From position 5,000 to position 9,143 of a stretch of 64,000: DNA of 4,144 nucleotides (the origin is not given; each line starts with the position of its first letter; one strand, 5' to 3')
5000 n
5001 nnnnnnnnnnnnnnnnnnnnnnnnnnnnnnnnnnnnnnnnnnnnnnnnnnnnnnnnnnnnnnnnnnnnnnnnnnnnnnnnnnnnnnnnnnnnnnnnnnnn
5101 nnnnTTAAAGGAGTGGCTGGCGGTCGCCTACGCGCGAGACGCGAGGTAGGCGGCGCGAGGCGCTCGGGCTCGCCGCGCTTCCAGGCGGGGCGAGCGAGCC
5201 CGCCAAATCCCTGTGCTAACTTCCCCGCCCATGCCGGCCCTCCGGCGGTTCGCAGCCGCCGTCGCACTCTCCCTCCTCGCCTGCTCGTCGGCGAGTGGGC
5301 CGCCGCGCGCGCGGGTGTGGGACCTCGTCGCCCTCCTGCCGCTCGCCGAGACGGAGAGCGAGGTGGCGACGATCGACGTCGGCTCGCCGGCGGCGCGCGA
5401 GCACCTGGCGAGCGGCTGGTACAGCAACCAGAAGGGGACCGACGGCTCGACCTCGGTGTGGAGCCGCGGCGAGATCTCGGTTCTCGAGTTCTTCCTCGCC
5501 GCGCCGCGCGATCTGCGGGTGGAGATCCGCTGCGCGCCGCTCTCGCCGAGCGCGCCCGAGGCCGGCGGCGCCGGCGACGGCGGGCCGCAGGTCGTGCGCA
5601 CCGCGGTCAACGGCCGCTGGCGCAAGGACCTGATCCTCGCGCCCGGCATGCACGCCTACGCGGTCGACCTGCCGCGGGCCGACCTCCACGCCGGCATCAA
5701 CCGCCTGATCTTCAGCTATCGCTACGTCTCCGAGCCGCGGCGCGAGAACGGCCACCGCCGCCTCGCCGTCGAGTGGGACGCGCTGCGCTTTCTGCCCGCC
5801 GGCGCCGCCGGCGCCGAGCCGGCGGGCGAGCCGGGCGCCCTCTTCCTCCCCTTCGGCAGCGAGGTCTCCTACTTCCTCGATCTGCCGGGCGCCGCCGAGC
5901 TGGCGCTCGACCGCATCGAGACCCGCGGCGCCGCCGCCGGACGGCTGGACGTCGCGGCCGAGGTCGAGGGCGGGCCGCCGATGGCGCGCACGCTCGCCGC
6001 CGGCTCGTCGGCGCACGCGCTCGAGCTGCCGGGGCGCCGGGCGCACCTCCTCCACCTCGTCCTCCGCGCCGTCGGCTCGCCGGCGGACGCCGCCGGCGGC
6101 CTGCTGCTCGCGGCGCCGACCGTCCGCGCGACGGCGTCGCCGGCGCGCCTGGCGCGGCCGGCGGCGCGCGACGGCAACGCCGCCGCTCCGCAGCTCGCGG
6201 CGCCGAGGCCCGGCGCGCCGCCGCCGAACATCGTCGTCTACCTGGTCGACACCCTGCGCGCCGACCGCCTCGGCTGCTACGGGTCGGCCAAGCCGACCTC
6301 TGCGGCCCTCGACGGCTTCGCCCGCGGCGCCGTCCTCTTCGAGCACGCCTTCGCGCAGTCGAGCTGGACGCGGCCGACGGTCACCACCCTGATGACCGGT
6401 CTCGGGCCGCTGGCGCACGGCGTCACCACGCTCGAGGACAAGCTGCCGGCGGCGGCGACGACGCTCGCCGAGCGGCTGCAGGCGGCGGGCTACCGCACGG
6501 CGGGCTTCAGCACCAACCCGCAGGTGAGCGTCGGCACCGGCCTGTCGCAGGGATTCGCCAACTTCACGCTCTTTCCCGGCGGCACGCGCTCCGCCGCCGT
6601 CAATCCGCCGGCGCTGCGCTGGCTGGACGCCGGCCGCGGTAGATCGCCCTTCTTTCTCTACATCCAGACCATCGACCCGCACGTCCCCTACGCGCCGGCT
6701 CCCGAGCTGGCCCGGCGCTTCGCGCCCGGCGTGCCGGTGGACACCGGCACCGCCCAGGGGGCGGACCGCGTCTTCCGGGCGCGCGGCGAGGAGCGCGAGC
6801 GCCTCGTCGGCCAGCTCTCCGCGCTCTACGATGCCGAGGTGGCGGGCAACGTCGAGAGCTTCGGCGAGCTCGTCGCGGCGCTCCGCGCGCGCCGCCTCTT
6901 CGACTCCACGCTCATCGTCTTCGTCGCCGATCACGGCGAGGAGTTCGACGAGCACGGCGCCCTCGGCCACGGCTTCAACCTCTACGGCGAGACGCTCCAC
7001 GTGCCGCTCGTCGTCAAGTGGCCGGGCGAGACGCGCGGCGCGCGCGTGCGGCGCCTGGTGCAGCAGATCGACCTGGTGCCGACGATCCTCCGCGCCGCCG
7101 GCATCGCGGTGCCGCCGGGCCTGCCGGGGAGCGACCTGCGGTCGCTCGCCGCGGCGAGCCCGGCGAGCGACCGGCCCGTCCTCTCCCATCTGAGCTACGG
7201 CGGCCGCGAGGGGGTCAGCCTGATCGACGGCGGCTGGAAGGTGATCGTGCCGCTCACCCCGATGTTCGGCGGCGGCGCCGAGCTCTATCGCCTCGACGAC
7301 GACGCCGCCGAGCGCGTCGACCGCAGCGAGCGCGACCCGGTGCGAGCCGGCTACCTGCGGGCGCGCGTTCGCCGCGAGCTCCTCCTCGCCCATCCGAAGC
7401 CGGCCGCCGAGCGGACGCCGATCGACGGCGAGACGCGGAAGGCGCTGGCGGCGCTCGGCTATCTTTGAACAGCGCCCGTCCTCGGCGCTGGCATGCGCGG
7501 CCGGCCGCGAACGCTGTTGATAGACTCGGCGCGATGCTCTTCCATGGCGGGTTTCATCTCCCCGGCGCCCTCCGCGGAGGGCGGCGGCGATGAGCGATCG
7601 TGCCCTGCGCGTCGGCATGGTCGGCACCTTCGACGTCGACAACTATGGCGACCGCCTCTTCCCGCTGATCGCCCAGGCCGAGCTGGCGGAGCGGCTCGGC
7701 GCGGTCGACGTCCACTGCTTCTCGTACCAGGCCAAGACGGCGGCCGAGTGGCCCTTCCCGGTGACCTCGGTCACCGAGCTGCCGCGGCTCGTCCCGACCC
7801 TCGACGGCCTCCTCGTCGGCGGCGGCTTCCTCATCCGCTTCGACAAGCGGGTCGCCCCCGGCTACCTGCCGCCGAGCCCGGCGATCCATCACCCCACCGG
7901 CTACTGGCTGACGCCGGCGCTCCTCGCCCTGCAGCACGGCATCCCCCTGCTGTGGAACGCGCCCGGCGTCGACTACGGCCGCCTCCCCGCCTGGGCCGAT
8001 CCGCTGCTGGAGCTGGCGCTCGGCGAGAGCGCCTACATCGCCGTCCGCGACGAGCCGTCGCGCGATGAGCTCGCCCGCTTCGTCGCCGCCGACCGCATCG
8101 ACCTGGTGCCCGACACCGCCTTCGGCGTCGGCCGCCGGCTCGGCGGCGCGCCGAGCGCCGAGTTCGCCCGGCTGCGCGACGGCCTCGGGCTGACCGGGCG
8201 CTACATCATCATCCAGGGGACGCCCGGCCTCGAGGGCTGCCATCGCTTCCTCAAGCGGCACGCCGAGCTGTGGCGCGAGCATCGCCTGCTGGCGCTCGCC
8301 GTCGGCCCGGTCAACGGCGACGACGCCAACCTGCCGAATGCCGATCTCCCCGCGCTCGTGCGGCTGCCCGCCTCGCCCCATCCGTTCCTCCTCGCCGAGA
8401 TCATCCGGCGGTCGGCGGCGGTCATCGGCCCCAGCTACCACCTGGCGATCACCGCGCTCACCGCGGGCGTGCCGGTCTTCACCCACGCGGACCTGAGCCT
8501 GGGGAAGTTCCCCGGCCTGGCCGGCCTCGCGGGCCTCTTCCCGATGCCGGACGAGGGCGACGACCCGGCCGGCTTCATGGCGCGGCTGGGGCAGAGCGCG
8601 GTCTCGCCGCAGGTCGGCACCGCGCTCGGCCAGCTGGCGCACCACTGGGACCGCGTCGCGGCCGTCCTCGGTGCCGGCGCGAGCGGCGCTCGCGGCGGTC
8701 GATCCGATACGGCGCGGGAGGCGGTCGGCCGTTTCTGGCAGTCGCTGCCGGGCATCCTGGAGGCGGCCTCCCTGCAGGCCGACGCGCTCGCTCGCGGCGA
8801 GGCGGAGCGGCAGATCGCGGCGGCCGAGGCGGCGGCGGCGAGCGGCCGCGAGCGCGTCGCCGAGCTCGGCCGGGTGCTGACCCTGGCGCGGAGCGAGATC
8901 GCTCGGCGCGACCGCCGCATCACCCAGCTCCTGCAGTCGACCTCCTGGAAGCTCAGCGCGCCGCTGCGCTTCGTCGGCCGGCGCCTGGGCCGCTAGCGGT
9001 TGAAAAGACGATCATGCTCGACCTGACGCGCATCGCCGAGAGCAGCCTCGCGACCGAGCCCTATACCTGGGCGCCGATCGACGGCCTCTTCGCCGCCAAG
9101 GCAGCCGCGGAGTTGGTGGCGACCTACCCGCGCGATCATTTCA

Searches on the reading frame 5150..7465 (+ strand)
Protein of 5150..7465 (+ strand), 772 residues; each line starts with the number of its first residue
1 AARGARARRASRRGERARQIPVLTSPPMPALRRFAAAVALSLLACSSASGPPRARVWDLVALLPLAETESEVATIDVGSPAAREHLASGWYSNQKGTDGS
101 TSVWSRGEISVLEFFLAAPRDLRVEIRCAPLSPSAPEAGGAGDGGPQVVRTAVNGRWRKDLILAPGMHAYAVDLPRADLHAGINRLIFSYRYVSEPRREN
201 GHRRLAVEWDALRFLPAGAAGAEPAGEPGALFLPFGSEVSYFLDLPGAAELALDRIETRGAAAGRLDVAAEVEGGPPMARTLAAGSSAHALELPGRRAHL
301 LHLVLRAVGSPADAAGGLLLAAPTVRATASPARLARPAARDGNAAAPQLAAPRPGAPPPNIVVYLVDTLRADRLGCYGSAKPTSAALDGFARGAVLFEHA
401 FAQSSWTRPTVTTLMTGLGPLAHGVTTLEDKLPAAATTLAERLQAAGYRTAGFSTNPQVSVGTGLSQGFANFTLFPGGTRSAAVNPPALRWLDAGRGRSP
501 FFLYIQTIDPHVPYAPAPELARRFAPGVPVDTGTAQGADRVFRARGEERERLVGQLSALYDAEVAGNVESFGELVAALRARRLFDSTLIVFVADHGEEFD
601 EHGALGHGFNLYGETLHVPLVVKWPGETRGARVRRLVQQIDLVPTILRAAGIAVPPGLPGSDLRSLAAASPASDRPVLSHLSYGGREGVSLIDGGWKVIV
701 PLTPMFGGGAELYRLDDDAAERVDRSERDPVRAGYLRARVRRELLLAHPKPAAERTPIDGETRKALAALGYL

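Call 64: search_protein_families(library=pfam, proteins=[window:5150-7465:+], max_evalue=0.00001)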
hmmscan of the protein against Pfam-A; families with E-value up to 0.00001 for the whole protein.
window:5150-7465:+ (772 aa): 2 families
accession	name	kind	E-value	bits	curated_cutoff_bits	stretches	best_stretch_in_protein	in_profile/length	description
PF00884.28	Sulfatase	-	2e-40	139.4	25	1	359-652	1-301/301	Sulfatase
PF16347.10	SGSH_C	-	7.3e-09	36.4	29.3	1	607-669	8-70/154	N-sulphoglucosamine sulphohydrolase, C-terminal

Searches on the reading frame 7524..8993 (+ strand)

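Call 64: search_protein_families(library=pfam, proteins=[window:7524-8993:+], max_evalue=0.00001)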
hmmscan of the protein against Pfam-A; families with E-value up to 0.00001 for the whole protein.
window:7524-8993:+ (490 aa): 1 family
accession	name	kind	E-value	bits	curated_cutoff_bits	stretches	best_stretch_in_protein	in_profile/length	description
PF04230.19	PS_pyruv_trans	-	5.5e-20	72.9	25.3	1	40-319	1-274/280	Polysaccharide pyruvyl transferase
